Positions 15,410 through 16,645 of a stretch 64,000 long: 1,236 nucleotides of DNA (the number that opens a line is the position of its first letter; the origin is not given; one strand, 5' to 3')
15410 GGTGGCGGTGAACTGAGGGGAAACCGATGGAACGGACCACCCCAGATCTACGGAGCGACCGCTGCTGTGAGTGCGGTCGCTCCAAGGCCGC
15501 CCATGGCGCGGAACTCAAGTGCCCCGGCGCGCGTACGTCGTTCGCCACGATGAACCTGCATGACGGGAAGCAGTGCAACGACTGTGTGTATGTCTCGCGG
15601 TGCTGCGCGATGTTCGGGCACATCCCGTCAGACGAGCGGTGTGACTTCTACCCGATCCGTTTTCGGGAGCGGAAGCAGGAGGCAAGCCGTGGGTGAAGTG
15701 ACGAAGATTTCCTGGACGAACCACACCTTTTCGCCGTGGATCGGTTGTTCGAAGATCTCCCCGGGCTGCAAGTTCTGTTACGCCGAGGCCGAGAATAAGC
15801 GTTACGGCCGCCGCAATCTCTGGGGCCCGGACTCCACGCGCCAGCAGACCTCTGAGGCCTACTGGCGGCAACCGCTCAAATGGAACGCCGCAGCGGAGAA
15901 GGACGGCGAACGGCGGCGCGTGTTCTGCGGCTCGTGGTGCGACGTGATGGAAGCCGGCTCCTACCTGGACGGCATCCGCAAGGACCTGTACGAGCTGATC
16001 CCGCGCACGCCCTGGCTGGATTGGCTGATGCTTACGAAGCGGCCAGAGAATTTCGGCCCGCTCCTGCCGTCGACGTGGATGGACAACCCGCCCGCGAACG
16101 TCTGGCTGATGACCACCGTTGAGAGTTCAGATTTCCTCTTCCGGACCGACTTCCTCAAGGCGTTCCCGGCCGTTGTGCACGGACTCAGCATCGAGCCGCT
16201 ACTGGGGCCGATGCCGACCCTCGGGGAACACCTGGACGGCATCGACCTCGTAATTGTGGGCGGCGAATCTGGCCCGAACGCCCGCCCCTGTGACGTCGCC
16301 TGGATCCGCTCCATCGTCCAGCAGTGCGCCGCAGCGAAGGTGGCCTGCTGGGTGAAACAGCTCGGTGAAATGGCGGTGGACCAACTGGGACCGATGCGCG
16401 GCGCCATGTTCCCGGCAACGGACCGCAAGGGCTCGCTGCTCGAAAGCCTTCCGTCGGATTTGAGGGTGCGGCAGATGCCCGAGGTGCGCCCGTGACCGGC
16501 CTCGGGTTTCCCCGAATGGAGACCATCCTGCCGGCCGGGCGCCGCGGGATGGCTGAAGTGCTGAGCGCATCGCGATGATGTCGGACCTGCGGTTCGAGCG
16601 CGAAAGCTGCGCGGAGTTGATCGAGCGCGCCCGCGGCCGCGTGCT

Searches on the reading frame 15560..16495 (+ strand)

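Call 34: search_protein_families(library=pfam, proteins=[window:15560-16495:+], max_evalue=0.001)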
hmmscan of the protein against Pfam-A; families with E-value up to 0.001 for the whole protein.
window:15560-16495:+ (311 aa): 1 family
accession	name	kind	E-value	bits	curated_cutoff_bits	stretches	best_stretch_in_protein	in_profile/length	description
PF07505.17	DUF5131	-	4.1e-59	200.5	28.9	1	48-275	2-222/243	Protein of unknown function (DUF5131)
